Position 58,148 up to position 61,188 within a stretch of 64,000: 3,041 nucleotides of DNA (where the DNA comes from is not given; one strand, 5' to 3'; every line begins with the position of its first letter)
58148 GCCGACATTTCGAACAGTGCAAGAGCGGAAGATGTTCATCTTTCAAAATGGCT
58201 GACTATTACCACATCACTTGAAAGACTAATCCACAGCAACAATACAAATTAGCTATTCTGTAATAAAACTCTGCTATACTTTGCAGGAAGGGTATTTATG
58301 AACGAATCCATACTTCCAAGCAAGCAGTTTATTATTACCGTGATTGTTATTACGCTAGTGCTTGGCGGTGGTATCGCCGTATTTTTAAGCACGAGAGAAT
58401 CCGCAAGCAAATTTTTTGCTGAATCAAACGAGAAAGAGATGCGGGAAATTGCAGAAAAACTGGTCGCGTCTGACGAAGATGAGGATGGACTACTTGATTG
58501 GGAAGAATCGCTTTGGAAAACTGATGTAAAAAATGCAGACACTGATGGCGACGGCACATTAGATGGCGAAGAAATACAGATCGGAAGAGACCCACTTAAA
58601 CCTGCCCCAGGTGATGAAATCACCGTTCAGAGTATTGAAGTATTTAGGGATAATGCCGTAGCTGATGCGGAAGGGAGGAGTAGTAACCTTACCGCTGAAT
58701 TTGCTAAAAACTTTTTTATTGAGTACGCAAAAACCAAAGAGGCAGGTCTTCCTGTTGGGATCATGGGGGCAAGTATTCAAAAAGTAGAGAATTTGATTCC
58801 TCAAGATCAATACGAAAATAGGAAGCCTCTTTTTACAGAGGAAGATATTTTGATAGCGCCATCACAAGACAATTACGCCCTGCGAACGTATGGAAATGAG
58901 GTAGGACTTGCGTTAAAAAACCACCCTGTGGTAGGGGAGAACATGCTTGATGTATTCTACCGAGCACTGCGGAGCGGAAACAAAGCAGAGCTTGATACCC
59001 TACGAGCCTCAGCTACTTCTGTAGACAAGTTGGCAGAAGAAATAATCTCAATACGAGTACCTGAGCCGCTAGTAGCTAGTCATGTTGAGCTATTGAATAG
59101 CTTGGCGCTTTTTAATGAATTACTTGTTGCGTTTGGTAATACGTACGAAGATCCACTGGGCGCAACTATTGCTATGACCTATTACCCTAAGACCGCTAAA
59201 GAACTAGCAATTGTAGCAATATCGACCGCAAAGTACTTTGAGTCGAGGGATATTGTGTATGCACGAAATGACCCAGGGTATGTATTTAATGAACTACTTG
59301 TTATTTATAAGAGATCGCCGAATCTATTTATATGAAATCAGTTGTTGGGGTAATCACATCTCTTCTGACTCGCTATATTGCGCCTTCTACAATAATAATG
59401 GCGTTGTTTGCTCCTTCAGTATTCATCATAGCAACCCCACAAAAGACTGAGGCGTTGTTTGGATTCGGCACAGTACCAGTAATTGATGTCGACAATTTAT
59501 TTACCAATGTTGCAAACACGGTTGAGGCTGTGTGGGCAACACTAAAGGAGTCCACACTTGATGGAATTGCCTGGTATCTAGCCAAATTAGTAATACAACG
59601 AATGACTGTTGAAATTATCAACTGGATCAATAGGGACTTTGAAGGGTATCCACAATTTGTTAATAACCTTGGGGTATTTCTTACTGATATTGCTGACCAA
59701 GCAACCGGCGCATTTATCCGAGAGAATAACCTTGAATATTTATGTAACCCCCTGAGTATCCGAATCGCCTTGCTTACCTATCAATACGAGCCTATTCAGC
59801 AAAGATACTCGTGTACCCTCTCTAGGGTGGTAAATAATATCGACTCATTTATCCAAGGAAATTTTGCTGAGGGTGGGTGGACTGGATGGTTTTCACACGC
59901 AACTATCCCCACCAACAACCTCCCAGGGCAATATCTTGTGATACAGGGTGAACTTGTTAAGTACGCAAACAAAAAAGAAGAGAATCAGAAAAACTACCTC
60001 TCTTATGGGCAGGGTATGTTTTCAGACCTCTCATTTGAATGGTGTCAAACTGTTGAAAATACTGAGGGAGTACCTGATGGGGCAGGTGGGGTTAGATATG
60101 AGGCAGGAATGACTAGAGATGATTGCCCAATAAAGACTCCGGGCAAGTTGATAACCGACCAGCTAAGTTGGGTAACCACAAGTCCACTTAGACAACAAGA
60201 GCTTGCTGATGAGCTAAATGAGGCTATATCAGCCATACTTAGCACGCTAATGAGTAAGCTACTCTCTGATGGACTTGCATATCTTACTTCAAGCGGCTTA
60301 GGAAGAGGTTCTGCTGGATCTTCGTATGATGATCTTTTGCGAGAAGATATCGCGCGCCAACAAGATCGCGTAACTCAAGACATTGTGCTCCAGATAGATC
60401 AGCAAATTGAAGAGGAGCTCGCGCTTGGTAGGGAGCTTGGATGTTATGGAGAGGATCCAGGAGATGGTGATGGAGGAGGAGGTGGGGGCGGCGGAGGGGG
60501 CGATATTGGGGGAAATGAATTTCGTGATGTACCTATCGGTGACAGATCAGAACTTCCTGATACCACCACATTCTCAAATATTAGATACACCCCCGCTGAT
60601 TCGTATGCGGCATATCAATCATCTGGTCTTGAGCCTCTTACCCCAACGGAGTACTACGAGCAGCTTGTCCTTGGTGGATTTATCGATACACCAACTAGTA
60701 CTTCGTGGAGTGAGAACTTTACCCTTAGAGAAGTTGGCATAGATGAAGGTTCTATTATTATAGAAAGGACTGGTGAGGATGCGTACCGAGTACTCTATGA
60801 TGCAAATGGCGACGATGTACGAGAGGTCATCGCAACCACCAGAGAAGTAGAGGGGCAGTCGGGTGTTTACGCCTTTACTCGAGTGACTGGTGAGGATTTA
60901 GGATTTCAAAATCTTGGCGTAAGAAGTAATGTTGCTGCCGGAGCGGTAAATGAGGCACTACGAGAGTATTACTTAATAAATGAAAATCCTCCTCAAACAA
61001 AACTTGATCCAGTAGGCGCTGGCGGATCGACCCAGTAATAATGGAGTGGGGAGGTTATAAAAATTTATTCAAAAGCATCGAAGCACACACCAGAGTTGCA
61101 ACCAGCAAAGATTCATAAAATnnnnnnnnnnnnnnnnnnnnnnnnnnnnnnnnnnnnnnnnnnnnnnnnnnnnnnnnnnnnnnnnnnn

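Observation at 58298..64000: A secretome island in which adjacent secreted proteins share a 391-bp 100%-identical N-terminal module and Gly linker but carry different C-terminal enzyme folds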

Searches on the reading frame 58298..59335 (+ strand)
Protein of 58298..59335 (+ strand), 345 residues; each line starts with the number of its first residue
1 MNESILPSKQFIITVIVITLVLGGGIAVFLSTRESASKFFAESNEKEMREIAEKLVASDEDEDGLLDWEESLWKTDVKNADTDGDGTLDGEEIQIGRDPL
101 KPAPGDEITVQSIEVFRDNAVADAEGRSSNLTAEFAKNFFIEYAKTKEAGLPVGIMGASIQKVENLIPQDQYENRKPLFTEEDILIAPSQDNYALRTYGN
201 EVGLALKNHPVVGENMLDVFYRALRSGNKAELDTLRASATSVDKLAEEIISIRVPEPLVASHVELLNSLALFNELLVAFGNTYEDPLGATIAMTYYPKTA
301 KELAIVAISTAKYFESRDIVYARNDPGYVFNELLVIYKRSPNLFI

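Call 5: search_protein_families(library=pfam, proteins=[window:58298-59335:+], max_evalue=1)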
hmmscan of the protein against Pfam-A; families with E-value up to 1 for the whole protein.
window:58298-59335:+ (345 aa): 8 families
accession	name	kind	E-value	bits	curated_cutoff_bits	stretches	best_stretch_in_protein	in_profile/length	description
PF18884.5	TSP3_bac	-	3.5e-05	24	25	1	81-102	1-22/22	Bacterial TSP3 repeat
PF13499.12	EF-hand_7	-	0.0028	18.4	30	0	79-114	10-43/67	EF-hand domain pair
PF00036.39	EF-hand_1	-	0.0085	16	25.4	1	79-94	8-23/29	EF hand domain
PF13202.12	EF-hand_5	-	0.059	13.3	25.9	1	80-94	8-22/25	EF hand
PF24784.1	Temptin_C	-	0.11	13.4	27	1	70-93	51-74/98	Temptin C-terminal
PF20187.3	DUF6550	-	0.19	12.4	27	1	9-106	10-103/190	Family of unknown function (DUF6550)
PF19976.4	GAAD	-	0.19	12.2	23.6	1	38-67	8-36/62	GTPase-associated adaptor domain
PF13405.12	EF-hand_6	-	0.24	11.7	25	1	80-94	9-23/30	EF-hand domain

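Call 6: search_protein_families(library=ncbifam, proteins=[window:58298-59335:+], max_evalue=1)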
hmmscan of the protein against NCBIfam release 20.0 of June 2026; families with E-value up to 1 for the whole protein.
window:58298-59335:+ (345 aa): 4 families
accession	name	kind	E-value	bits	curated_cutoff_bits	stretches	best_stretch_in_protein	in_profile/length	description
NF053806.1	lanmdlnLanM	equivalog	0.00012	22.1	135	1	45-94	69-120/132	lanmodulin LanM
NF047639.1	throspo3_MtsD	equivalog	0.00017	19.9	800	1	51-129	452-524/651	cell-cell cohesion protein MtsD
NF033765.2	gliding_CglD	equivalog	0.00076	17.4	400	1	58-124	176-250/1124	adventurous gliding motility lipoprotein CglD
NF041410.1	XopAW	subfamily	0.12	12.1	120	1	79-104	71-169/235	XopAW family type III secretion system calcium-binding effector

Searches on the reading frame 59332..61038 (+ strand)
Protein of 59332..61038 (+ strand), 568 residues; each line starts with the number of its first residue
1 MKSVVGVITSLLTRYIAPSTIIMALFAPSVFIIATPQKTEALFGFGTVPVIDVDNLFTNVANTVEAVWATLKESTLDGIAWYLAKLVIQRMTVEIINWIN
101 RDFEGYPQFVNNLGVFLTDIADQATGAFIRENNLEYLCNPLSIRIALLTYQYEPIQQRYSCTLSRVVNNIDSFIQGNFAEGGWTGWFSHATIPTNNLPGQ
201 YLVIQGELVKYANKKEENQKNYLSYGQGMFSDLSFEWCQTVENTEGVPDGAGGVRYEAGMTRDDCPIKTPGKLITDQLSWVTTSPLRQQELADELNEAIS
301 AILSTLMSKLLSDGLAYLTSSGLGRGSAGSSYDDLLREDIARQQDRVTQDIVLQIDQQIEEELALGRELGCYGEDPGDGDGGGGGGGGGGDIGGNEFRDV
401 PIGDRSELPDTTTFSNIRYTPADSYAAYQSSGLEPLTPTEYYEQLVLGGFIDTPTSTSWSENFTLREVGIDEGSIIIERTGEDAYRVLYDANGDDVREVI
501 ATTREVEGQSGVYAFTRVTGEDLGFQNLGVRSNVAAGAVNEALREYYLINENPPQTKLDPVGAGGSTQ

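Call 5: search_protein_families(library=pfam, proteins=[window:59332-61038:+], max_evalue=1)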
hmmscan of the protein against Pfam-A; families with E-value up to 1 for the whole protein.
window:59332-61038:+ (568 aa): 0 families

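Call 6: search_protein_families(library=ncbifam, proteins=[window:59332-61038:+], max_evalue=1)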
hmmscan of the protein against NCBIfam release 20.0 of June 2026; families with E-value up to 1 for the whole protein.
window:59332-61038:+ (568 aa): 0 families

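Call 21: find_related_loci(query=A1, collection=genome_contigs, flank=10000)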
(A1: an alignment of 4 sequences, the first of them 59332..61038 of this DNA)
Query A1 (568 aa) in genome_contigs; peptide patterns used: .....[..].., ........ (x = any residue, [..] = any of these).
29 stretches matched a pattern; 1 encode a relative of the query (tblastn E <= 1e-3); 1 distinct loci.
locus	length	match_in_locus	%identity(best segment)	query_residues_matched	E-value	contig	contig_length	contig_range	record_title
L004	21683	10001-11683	91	1-561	0e+0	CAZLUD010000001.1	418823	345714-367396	MAG TPA_asm: uncultured Candidatus Saccharibacteria bacterium isolate SRP286056_co2_71 genome assembly, contig: NODE_5_l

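Call 60: search_solved_structures(query=A1, max_evalue=1)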
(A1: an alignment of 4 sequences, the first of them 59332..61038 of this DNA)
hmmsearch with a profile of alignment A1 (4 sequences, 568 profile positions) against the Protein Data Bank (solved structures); distinct sequences matched with E-value up to 1: 0.

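Call 65: find_related_loci(query=A1, collection=metagenome_contigs, flank=10000)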
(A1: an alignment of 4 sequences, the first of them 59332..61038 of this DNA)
Query A1 (568 aa) in metagenome_contigs; peptide patterns used: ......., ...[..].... (x = any residue, [..] = any of these).
600 stretches matched a pattern, but none encodes a relative of the query by tblastn (E <= 1e-3).

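Call 66: find_homologous_proteins(query=window:59332-61038:+, max_evalue=0.001)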
Query window:59332-61038:+ (568 aa): 10 proteins with E <= 0.001 among 8000 candidates.
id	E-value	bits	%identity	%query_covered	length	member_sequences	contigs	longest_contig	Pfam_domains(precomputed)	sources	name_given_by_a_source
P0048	0.0e+0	1285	100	100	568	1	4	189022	-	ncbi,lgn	-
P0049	0.0e+0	1134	87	100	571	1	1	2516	-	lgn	-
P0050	2.4e-283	959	76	100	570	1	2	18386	-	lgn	-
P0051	1.1e-178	613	52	99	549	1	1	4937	-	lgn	-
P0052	9.6e-47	178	34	63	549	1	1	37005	-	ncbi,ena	-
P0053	6.9e-29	119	34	47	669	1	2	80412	-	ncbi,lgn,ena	-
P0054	3.2e-27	113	31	50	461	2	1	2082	-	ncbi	-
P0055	2.5e-22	97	29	54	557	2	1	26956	-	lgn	-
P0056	6.0e-12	63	32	34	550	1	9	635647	-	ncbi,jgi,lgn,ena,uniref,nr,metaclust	ncbi:MAG: hypothetical protein UY23_C0001G0187 [Candidatus Jorgensenbacteria bacterium GW2011_GWA1_4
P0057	6.1e-12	63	34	32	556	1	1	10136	-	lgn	-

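Call 67: find_encoding_contigs(protein=P0048, flank=10000, max_places=10)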
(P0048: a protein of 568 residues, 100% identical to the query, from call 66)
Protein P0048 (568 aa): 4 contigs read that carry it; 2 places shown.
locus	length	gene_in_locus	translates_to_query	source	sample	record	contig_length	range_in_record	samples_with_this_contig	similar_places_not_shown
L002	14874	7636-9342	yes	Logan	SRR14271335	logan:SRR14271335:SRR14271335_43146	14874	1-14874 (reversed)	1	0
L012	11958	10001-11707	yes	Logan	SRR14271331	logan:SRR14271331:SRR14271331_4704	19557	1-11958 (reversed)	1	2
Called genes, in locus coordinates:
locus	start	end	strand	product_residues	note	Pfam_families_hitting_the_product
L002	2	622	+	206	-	?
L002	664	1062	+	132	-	PF01258:zf-dskA_traR (weak)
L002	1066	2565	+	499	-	PF13541:ChlI, PF00158:Sigma54_activat (faint), PF00493:MCM, PF01078:Mg_chelatase, PF07728:AAA_5, PF13335:Mg_chelatase_C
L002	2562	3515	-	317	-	PF01476:LysM, PF23446:LysM1_NFP_LYK (weak), PF23462:LysM3_NFP (faint), PF23473:LysM3_LYK4_5, PF01476:LysM, PF01551:Peptidase_M23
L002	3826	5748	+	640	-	PF00580:UvrD-helicase, PF13245:AAA_19, PF01443:Viral_helicase1 (faint), PF13087:AAA_12 (faint), PF13361:UvrD_C, PF13538:UvrD_C_2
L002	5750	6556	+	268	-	PF00398:RrnaAD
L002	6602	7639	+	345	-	-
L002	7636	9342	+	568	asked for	-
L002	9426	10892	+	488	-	PF00722:Glyco_hydro_16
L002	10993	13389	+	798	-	-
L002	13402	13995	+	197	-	-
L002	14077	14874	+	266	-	?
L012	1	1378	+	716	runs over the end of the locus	PF01138:RNase_PH, PF03725:RNase_PH_C (weak), PF01138:RNase_PH, PF00013:KH_1, PF00575:S1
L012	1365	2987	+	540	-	-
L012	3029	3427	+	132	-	PF01258:zf-dskA_traR (weak)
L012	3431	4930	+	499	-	PF13541:ChlI, PF00158:Sigma54_activat (faint), PF00493:MCM, PF01078:Mg_chelatase, PF07728:AAA_5, PF13335:Mg_chelatase_C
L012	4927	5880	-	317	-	PF01476:LysM, PF23446:LysM1_NFP_LYK (weak), PF23462:LysM3_NFP (faint), PF23473:LysM3_LYK4_5, PF01476:LysM, PF01551:Peptidase_M23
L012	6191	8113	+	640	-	PF00580:UvrD-helicase, PF13245:AAA_19, PF01443:Viral_helicase1 (faint), PF13087:AAA_12 (faint), PF13361:UvrD_C, PF13538:UvrD_C_2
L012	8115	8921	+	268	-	PF00398:RrnaAD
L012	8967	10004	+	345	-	-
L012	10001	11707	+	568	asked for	-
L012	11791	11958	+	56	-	?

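Call 68: find_encoding_contigs(protein=P0050, flank=10000, max_places=4)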
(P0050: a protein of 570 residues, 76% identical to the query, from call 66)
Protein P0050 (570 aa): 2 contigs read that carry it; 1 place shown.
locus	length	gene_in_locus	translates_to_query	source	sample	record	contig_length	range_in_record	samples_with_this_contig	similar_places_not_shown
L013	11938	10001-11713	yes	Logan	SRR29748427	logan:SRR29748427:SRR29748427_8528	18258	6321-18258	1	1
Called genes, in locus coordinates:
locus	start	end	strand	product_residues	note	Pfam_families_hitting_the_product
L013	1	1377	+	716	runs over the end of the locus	PF01138:RNase_PH, PF03725:RNase_PH_C (faint), PF01138:RNase_PH, PF00013:KH_1, PF00575:S1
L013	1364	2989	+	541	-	-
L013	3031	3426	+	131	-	-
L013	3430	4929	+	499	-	PF13541:ChlI, PF01078:Mg_chelatase, PF13191:AAA_16 (faint), PF07728:AAA_5, PF00493:MCM (weak), PF13335:Mg_chelatase_C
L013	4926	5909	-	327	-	PF01476:LysM, PF23446:LysM1_NFP_LYK (faint), PF23473:LysM3_LYK4_5, PF01476:LysM, PF01551:Peptidase_M23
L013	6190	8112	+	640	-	PF00580:UvrD-helicase, PF13245:AAA_19, PF13604:AAA_30 (faint), PF01443:Viral_helicase1 (faint), PF13087:AAA_12 (faint), PF13361:UvrD_C, PF13538:UvrD_C_2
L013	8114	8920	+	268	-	PF00398:RrnaAD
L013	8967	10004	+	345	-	-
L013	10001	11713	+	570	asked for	-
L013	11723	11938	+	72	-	?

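Call 71: find_encoding_contigs(protein=P0052, flank=10000, max_places=2)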
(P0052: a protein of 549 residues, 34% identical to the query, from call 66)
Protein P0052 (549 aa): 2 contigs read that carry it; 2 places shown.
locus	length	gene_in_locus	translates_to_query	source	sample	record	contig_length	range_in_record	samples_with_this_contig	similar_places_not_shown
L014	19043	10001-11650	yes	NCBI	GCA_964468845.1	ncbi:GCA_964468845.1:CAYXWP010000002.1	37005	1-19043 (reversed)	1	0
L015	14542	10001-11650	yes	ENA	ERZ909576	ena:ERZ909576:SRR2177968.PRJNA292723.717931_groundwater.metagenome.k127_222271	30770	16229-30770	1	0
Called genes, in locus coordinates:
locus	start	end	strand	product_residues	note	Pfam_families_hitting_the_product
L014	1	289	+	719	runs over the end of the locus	PF01138:RNase_PH, PF03725:RNase_PH_C (faint), PF01138:RNase_PH, PF00013:KH_1, PF00575:S1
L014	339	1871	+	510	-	-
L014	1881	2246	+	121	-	PF01258:zf-dskA_traR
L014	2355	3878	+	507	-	PF00004:AAA (faint), PF05362:Lon_C (weak), PF13541:ChlI, PF00158:Sigma54_activat (faint), PF01078:Mg_chelatase, PF07728:AAA_5, PF00493:MCM (weak), PF13335:Mg_chelatase_C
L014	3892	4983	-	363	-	PF01476:LysM, PF23473:LysM3_LYK4_5 (weak), PF01476:LysM, PF01551:Peptidase_M23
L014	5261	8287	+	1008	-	PF00580:UvrD-helicase, PF01443:Viral_helicase1 (faint), PF13087:AAA_12 (faint), PF13245:AAA_19, PF14890:Intein_splicing, PF13361:UvrD_C, PF13538:UvrD_C_2 (faint)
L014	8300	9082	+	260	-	PF00398:RrnaAD, PF05185:PRMT5 (weak)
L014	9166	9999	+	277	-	-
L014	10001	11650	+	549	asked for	-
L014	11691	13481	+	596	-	-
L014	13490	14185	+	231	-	-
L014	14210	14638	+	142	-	PF12666:PrgI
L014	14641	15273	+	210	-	PF26593:TraC-like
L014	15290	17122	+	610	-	PF19044:P-loop_TraG, PF01935:DUF87 (weak), PF12846:AAA_10 (faint)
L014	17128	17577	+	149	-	-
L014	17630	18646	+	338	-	-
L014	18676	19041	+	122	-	?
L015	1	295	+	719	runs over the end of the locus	PF01138:RNase_PH, PF03725:RNase_PH_C (faint), PF01138:RNase_PH, PF00013:KH_1, PF00575:S1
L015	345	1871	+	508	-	-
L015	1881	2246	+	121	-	PF01258:zf-dskA_traR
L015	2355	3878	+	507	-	PF00004:AAA (faint), PF05362:Lon_C (weak), PF13541:ChlI, PF00158:Sigma54_activat (faint), PF01078:Mg_chelatase, PF07728:AAA_5, PF00493:MCM (weak), PF13335:Mg_chelatase_C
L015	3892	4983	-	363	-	PF01476:LysM, PF23473:LysM3_LYK4_5 (weak), PF01476:LysM, PF01551:Peptidase_M23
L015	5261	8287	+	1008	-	PF00580:UvrD-helicase, PF01443:Viral_helicase1 (faint), PF13087:AAA_12 (faint), PF13245:AAA_19, PF14890:Intein_splicing, PF13361:UvrD_C, PF13538:UvrD_C_2 (faint)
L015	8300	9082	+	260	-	PF00398:RrnaAD, PF05185:PRMT5 (weak)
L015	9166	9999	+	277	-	-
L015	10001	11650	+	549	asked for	-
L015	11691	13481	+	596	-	-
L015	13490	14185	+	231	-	-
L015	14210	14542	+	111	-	?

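Call 87: find_encoding_contigs(protein=P0049, flank=10000, max_places=3)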
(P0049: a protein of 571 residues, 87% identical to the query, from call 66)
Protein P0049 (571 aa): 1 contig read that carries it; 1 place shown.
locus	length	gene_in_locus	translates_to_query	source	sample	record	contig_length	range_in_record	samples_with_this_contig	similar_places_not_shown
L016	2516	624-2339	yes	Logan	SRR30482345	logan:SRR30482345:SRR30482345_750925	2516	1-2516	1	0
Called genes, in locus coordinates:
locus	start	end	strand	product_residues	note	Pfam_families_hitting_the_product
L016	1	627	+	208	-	?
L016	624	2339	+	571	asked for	-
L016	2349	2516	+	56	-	?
